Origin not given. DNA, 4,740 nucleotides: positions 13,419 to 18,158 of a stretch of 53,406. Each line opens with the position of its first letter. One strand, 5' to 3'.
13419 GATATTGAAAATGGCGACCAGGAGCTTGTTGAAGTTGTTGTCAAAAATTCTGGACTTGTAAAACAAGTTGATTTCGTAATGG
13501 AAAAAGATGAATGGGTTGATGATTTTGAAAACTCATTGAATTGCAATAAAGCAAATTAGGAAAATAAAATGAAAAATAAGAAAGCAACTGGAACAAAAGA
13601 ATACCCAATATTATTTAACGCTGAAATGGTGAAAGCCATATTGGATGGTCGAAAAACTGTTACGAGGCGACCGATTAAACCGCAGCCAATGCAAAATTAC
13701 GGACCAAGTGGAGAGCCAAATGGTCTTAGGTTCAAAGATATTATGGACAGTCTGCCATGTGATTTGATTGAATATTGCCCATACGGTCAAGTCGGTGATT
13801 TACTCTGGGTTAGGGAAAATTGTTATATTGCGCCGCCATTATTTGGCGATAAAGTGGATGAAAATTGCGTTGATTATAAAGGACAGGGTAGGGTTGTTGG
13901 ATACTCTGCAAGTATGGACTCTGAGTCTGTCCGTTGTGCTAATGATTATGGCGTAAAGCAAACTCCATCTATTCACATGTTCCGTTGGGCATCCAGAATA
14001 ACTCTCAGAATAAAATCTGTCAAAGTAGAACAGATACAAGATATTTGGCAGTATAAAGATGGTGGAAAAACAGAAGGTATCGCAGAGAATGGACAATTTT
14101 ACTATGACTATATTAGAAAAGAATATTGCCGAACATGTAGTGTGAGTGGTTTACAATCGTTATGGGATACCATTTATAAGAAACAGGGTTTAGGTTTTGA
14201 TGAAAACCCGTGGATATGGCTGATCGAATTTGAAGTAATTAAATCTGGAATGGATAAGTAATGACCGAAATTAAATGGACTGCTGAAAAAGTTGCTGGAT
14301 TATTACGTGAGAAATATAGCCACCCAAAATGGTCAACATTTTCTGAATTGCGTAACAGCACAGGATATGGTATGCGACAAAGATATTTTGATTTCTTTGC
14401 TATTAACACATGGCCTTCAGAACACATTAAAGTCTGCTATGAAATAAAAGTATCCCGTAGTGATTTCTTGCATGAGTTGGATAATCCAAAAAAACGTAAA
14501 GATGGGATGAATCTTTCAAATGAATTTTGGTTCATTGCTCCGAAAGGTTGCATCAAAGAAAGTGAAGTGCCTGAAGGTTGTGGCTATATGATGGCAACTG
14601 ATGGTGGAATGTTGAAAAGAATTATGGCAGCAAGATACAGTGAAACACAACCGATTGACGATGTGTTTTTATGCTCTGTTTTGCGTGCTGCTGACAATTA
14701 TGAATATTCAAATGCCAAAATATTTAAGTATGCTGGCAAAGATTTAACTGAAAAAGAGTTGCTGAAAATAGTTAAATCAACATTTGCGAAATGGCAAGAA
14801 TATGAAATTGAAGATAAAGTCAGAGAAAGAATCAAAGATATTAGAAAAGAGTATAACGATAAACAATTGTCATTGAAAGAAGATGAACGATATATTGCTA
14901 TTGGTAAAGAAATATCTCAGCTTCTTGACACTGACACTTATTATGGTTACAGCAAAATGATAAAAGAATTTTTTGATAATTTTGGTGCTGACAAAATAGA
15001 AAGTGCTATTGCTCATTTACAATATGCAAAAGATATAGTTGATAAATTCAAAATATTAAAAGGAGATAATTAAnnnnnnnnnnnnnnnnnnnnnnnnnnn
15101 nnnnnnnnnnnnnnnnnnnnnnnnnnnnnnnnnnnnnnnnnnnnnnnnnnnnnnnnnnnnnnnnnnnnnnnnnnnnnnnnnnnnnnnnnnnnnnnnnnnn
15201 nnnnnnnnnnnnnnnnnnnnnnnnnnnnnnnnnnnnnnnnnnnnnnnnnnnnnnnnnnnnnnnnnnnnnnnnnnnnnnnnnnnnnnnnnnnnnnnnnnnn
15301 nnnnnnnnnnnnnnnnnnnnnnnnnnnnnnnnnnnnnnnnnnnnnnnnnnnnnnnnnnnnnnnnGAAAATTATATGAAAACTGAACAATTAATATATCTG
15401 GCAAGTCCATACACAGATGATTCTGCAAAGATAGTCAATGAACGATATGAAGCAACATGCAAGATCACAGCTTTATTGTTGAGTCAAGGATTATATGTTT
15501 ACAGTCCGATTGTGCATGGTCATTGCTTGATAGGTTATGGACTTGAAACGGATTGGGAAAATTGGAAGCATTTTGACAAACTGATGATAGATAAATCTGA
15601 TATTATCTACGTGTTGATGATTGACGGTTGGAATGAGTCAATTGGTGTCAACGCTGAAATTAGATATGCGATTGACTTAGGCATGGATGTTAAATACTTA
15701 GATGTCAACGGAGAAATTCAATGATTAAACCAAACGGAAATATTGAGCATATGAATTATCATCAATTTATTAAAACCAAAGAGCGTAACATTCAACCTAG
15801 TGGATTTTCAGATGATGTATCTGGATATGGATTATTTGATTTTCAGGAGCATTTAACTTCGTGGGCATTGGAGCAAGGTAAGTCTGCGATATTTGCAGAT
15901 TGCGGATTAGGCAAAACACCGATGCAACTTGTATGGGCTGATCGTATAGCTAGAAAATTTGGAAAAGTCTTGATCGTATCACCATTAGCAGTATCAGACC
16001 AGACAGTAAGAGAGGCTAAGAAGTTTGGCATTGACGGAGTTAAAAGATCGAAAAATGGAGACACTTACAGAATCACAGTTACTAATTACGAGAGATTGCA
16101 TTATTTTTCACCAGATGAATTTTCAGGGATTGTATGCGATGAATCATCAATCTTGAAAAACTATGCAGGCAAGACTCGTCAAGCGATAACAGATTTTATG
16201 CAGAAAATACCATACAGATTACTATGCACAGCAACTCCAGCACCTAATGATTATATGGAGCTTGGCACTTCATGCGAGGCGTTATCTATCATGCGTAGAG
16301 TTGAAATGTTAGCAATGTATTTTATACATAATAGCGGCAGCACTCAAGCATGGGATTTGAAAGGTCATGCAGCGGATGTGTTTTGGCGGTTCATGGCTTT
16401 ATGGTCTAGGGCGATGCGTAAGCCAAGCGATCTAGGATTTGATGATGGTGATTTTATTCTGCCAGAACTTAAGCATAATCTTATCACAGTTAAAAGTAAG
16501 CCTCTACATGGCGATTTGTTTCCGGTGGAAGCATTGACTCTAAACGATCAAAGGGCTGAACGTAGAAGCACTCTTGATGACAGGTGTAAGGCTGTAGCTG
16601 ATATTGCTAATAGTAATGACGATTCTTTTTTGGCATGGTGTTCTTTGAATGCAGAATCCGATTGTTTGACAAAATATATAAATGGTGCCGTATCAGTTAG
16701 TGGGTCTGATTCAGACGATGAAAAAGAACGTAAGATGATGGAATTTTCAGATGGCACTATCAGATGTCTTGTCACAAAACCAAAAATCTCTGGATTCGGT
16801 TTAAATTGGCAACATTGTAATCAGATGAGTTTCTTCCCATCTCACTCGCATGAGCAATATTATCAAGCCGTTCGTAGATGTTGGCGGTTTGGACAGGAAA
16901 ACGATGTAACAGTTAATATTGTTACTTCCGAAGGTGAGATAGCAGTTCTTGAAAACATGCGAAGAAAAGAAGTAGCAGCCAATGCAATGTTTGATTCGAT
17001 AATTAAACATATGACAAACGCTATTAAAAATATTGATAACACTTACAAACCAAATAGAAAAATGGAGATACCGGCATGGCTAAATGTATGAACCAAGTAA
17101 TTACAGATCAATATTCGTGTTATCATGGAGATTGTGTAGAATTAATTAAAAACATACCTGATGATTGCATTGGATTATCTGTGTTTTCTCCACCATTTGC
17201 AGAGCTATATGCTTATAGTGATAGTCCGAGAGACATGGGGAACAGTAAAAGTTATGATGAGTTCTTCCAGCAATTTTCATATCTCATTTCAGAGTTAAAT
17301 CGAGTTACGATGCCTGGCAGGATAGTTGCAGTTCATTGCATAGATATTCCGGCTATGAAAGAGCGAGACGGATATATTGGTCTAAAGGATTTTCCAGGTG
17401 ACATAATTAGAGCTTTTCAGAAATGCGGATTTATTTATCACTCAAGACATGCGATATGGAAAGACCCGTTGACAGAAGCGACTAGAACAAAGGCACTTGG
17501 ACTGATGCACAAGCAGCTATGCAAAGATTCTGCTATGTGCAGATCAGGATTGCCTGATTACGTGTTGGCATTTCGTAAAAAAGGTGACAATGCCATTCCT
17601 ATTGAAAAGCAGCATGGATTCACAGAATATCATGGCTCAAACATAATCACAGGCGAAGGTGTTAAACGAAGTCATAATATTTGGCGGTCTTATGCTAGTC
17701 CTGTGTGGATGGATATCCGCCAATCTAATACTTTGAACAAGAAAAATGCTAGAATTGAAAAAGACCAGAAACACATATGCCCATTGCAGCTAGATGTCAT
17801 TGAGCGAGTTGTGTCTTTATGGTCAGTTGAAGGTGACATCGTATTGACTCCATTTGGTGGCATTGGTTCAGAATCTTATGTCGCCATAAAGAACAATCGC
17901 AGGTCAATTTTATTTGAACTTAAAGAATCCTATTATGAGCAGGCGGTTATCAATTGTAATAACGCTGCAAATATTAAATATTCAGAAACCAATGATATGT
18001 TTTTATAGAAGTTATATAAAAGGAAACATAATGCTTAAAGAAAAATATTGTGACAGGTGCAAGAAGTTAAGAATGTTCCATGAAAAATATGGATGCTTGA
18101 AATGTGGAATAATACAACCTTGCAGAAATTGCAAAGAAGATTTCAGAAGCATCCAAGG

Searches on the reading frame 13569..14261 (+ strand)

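Call 25: search_protein_families(library=pfam, proteins=[window:13569-14261:+], max_evalue=0.01)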
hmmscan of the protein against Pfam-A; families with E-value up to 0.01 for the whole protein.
window:13569-14261:+ (230 aa): 0 families

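Call 80: search_protein_families(library=phrogs, proteins=[window:13569-14261:+], max_evalue=0.001)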
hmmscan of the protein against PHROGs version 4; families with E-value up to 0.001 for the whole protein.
window:13569-14261:+ (230 aa): 4 families
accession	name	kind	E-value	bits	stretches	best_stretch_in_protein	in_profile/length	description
phrog_874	-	unknown function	2.2e-56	192.3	1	4-229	60-262/277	-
phrog_18361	-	unknown function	4.5e-13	50.8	1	137-226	1-88/92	-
phrog_28019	-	unknown function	2.6e-11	44.4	1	10-41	2-33/55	-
phrog_27495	-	unknown function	6e-11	43.4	1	7-42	3-38/186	-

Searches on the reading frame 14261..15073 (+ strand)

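Call 25: search_protein_families(library=pfam, proteins=[window:14261-15073:+], max_evalue=0.01)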
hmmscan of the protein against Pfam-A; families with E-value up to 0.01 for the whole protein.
window:14261-15073:+ (270 aa): 0 families

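Call 80: search_protein_families(library=phrogs, proteins=[window:14261-15073:+], max_evalue=0.001)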
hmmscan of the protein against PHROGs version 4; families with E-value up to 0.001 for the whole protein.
window:14261-15073:+ (270 aa): 4 families
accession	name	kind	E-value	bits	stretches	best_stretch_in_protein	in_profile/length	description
phrog_5429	-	DNA, RNA and nucleotide metabolism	5.4e-25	89.3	1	6-146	4-164/176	DNA repair protein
phrog_14517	-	unknown function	1.6e-21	78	1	7-194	5-204/296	-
phrog_2776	-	unknown function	8.2e-13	49.4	1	42-162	44-155/181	-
phrog_631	-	unknown function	1.2e-06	29.4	1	58-127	71-139/260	-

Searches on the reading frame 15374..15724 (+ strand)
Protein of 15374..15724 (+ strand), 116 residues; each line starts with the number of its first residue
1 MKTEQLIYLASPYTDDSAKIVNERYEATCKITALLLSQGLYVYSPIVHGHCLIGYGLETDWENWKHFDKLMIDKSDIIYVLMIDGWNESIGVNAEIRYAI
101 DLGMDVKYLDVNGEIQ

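Call 25: search_protein_families(library=pfam, proteins=[window:15374-15724:+], max_evalue=0.01)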
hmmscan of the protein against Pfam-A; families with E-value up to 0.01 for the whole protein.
window:15374-15724:+ (116 aa): 3 families
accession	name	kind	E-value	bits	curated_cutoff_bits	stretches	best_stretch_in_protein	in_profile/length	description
PF09152.16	DUF1937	-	4.7e-12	47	23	1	7-106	3-111/116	Domain of unknown function (DUF1937)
PF14359.12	DUF4406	-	9.7e-08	32.8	22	1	20-108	12-91/91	Domain of unknown function (DUF4406)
PF05014.21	Nuc_deoxyrib_tr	-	0.0082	16.7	28.8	0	7-106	1-93/117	Nucleoside 2-deoxyribosyltransferase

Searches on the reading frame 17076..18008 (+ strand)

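Call 25: search_protein_families(library=pfam, proteins=[window:17076-18008:+], max_evalue=0.01)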
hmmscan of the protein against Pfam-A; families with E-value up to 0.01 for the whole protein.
window:17076-18008:+ (310 aa): 1 family
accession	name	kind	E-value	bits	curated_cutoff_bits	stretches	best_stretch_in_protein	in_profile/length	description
PF01555.25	N6_N4_Mtase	-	1.8e-16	61.2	26.7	1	35-290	4-219/221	DNA methylase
